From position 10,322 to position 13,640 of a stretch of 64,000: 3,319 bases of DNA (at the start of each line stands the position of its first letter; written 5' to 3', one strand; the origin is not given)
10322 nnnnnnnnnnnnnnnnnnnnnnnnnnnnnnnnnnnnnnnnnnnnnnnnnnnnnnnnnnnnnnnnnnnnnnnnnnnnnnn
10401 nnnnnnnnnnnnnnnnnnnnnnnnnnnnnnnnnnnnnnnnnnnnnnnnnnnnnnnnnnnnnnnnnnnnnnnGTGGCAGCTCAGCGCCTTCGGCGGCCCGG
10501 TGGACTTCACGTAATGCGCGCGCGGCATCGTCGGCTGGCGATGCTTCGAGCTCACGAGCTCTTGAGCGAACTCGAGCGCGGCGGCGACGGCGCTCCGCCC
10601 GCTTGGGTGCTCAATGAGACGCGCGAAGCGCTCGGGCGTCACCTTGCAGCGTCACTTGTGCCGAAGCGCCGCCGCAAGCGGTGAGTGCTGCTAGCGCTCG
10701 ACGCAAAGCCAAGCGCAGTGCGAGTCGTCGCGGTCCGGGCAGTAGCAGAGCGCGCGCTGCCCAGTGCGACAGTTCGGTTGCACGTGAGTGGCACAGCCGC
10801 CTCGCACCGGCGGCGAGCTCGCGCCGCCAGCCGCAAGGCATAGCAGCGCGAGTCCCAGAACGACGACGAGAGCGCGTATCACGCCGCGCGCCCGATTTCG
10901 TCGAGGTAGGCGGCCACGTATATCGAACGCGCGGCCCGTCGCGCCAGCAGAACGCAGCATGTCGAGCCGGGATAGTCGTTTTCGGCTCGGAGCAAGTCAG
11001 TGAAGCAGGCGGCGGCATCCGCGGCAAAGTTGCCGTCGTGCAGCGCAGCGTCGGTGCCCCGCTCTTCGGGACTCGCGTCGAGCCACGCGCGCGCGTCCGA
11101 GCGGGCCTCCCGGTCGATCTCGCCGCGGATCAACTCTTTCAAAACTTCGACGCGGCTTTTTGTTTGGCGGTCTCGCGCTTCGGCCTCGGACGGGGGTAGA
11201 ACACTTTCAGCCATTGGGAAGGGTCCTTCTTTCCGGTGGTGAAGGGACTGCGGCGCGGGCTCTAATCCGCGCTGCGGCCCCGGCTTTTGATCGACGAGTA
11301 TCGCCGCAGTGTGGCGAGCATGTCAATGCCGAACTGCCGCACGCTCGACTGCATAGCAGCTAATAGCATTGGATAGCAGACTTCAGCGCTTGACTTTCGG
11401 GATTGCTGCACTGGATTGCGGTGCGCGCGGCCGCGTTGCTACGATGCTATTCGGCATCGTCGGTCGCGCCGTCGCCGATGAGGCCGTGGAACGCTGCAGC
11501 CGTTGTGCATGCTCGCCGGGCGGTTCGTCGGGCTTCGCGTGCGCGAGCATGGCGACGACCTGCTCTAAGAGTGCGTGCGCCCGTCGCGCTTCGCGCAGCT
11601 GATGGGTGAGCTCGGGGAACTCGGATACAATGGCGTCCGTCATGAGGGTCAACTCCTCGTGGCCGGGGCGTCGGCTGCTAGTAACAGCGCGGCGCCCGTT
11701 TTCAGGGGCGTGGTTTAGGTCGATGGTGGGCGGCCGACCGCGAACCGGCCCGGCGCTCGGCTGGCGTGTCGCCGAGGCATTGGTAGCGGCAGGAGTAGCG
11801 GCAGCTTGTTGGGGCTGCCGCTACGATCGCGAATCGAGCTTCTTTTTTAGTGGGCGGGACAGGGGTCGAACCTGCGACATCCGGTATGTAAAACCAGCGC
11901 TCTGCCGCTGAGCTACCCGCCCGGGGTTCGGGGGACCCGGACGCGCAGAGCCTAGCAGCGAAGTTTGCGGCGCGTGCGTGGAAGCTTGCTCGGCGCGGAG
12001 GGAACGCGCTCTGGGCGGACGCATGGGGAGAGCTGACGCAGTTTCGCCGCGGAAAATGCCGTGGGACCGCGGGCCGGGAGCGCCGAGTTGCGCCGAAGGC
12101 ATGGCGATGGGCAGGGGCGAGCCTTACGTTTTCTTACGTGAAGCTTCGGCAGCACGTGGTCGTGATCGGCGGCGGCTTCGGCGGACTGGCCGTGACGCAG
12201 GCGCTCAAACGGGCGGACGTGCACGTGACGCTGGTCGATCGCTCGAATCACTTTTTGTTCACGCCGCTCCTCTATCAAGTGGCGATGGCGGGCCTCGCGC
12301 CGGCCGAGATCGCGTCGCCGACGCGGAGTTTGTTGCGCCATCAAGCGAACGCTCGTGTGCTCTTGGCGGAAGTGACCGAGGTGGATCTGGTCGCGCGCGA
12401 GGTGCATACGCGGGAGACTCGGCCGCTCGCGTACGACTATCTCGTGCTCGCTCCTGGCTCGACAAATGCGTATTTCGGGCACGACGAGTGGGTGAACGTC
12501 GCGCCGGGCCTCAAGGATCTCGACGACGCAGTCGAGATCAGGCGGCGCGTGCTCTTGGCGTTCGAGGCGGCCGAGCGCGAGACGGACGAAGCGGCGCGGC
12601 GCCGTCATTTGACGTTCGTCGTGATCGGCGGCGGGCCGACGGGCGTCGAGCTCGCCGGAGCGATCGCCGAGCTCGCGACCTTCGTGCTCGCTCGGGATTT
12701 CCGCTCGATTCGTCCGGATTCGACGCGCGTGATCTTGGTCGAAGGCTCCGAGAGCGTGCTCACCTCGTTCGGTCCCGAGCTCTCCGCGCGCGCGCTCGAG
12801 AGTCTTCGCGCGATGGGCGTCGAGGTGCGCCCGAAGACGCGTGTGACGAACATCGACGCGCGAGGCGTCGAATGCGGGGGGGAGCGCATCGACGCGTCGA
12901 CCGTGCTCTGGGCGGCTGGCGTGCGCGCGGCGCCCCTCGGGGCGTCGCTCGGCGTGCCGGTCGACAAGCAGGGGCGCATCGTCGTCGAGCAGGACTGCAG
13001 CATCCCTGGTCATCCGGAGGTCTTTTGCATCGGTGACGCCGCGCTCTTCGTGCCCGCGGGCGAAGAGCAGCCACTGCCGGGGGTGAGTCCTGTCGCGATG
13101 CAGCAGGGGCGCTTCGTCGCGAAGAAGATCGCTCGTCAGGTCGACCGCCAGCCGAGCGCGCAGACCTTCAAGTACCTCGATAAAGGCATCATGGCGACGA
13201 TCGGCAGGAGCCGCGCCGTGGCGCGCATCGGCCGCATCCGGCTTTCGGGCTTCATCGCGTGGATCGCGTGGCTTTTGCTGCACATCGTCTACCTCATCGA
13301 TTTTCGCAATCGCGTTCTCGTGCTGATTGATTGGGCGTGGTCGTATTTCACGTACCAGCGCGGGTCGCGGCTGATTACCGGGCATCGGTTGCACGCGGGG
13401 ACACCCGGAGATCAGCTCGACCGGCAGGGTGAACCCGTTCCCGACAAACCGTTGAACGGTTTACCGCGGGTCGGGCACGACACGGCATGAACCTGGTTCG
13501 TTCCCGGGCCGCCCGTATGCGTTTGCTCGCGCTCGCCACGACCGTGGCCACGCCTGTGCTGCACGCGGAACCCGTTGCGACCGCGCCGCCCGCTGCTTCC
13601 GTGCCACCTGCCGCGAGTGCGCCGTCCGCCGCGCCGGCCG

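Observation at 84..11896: tRNA-Val-integrated 11.8-kb element with its own replication module and a tail-fibre gene but no recognisable capsid or packaging genes (satellite-like)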

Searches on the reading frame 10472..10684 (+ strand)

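Call 77: search_protein_families(library=padloc, max_evalue=0.01, proteins=[window:10472-10684:+])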
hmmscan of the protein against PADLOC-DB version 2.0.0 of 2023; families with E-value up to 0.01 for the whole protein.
window:10472-10684:+ (70 aa): 0 families

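Call 78: search_protein_families(library=pfam, max_evalue=0.1, proteins=[window:10472-10684:+])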
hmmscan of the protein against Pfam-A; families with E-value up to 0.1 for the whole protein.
window:10472-10684:+ (70 aa): 1 family
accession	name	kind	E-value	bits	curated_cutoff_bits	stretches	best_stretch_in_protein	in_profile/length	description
PF13814.12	Replic_Relax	-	0.047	14.2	25.3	1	15-60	26-75/191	Replication-relaxation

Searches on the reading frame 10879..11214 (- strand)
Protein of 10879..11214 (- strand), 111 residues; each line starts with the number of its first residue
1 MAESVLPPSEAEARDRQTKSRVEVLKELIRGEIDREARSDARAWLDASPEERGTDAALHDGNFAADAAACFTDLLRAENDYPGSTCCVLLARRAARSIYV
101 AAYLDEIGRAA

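Call 77: search_protein_families(library=padloc, max_evalue=0.01, proteins=[window:10879-11214:-])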
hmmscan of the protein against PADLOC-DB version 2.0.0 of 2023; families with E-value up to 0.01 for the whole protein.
window:10879-11214:- (111 aa): 0 families

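Call 78: search_protein_families(library=pfam, max_evalue=0.1, proteins=[window:10879-11214:-])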
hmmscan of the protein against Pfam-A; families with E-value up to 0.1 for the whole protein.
window:10879-11214:- (111 aa): 0 families

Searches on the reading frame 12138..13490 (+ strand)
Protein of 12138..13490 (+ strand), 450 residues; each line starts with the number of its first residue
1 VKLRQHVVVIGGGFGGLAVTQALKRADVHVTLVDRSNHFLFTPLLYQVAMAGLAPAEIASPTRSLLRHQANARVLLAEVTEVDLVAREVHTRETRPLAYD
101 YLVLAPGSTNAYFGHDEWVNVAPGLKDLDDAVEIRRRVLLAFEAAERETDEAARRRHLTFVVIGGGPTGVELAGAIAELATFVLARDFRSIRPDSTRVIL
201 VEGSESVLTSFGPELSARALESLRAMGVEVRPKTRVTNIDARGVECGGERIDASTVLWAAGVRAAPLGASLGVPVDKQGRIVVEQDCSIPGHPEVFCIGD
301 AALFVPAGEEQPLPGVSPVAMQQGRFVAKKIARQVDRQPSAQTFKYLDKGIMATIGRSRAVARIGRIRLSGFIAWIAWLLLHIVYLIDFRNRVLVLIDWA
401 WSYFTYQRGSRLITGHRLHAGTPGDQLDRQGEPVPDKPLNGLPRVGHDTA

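Call 14: find_encoding_contigs(protein=window:12138-13490:+, flank=10000, max_places=10)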
Protein window:12138-13490:+ (450 aa): no gene with exactly this product is on record in the collection.

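Call 39: search_protein_families(library=ncbifam, max_evalue=0.001, proteins=[window:12138-13490:+])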
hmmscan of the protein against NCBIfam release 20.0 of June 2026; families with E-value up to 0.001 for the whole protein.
window:12138-13490:+ (450 aa): 42 families (the best 25 are shown)
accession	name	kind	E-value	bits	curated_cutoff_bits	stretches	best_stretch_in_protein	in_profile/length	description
TIGR03169.1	Nterm_to_SelD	hypoth_equivalog_domain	7.6e-33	114.3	310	1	7-375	2-351/365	pyridine nucleotide-disulfide oxidoreductase family protein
TIGR04369.1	fusion_not_SelD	hypoth_equivalog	1.3e-16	59.9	700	1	24-340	21-285/701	oxidoreductase/SelD-related fusion protein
TIGR03385.1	CoA_CoA_reduc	equivalog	1.5e-13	50.4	578.8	2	77-332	77-314/439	CoA-disulfide reductase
TIGR02053.1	MerA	equivalog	4.7e-13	48.9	454.45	1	158-331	168-328/465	mercury(II) reductase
TIGR01350.1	lipoamide_DH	equivalog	7.1e-13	48.1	408.8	1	159-335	172-333/461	dihydrolipoyl dehydrogenase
NF007123.0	PRK09564.1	equivalog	2.9e-11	42.7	458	1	70-332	75-315/444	CoA-disulfide reductase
TIGR02374.1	nitri_red_nirB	equivalog_domain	4.2e-11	42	578.35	1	71-303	68-279/794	nitrite reductase large subunit NirB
NF049943.1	SQR_III_seleno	exception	5.8e-11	41.9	525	1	6-110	2-108/406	type III sulfide quinone reductase, selenoprotein subtype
NF042949.2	3PPDioc_HcaD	equivalog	5.8e-11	41.7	450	1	77-305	77-279/386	3-phenylpropionate/cinnamic acid dioxygenase ferredoxin--NAD(+) reductase subunit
NF003437.0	PRK04965.1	equivalog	7.7e-11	41.6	392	1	4-303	2-276/378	NADH:flavorubredoxin reductase NorW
NF003585.0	PRK05249.1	equivalog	2.2e-09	36.5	465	1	195-339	199-341/464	Si-specific NAD(P)(+) transhydrogenase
NF046103.1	NOXase_Strep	equivalog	1.2e-08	34.4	600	1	72-302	70-281/442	H2O-forming NADH oxidase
NF011565.0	PRK14989.1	subfamily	6.6e-08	31.1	883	1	68-303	70-284/847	nitrite reductase large subunit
NF004943.0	PRK06292.2-1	equivalog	1.5e-07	30.6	432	0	159-301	173-307/456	dihydrolipoyl dehydrogenase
NF045765.1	PhenlGlyoxDHPadH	equivalog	2.1e-07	30.2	475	1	6-339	4-315/416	NADH-dependent phenylglyoxylate dehydrogenase subunit epsilon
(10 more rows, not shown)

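Call 42: find_related_loci(query=window:12138-13490:+, collection=genome_contigs, flank=10000)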
Query window:12138-13490:+ (450 aa) in genome_contigs; peptide patterns used: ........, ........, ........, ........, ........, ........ (x = any residue, [..] = any of these).
600 stretches matched a pattern (row limit reached: there are more); 579 encode a relative of the query (tblastn E <= 1e-3); the best 80 are kept; 80 distinct loci.
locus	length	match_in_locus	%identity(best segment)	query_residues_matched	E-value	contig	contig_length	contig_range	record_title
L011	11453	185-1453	85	1-423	0e+0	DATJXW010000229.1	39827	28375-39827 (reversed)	MAG TPA_asm: Polyangiaceae bacterium isolate SMAG_U15136 k141_967736, whole genome shotgun sequence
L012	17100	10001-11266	74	1-423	0e+0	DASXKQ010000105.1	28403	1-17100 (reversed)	MAG TPA_asm: Polyangiaceae bacterium isolate SMAG_U5280 k141_3543000, whole genome shotgun sequence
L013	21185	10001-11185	74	28-423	0e+0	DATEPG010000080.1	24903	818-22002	MAG TPA_asm: Polyangiaceae bacterium isolate SMAG_U9015 k141_2477184, whole genome shotgun sequence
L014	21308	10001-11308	69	1-435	0e+0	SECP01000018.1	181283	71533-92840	MAG: Myxococcales bacterium isolate PMG_095 scaffold_185, whole genome shotgun sequence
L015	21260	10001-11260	71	1-421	0e+0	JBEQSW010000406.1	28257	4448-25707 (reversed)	MAG: Myxococcales bacterium isolate MAG_Dt_36 k247_625186, whole genome shotgun sequence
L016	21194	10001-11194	70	17-415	0e+0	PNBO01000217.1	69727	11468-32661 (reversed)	MAG: Myxococcales bacterium isolate fen_1138 73.20120700_E3M.16_contig_39807, whole genome shotgun sequence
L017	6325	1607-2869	60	17-437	2e-162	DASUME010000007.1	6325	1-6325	MAG TPA_asm: Polyangiales bacterium isolate SMAG_U1563 k141_79152, whole genome shotgun sequence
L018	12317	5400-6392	73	95-426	1e-158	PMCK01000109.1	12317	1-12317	MAG: Myxococcales bacterium isolate fen_1139 73.20120700_E3M.180_contig_98696, whole genome shotgun sequence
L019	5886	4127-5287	63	28-415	8e-152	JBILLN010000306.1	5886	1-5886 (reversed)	MAG: Bradymonadia bacterium isolate ME2017-08-05_3300034118_group7_bin165 Rohwer_bin1474_scaffold_13799_c1, whole genome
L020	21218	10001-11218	58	6-415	1e-147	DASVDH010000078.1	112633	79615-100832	MAG TPA_asm: Longimicrobiales bacterium isolate SMAG_U2028 k141_92730, whole genome shotgun sequence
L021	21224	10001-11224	56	6-415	6e-146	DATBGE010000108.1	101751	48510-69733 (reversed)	MAG TPA_asm: Gemmatimonadales bacterium isolate SMAG_U3829 k141_2778489, whole genome shotgun sequence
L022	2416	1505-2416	75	17-320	2e-154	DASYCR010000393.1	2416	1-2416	MAG TPA_asm: Polyangiaceae bacterium isolate SMAG_U4938 k141_3107204, whole genome shotgun sequence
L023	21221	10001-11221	59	6-415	9e-145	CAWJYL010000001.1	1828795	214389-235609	MAG: uncultured Acidobacteriota bacterium isolate MFD00822.bin.1.75 genome assembly, contig: contig_29640, whole genome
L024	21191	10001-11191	61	21-418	6e-147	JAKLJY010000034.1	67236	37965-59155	MAG: Myxococcota bacterium isolate MAG.78 MAG.78-NODE_34_length_67236_cov_6.330484, whole genome shotgun sequence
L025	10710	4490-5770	54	7-436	4e-143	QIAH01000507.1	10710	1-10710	MAG: Acidobacteria bacterium isolate gp1 AA134 14_0903_12_20cm_scaffold_7573_curated, whole genome shotgun sequence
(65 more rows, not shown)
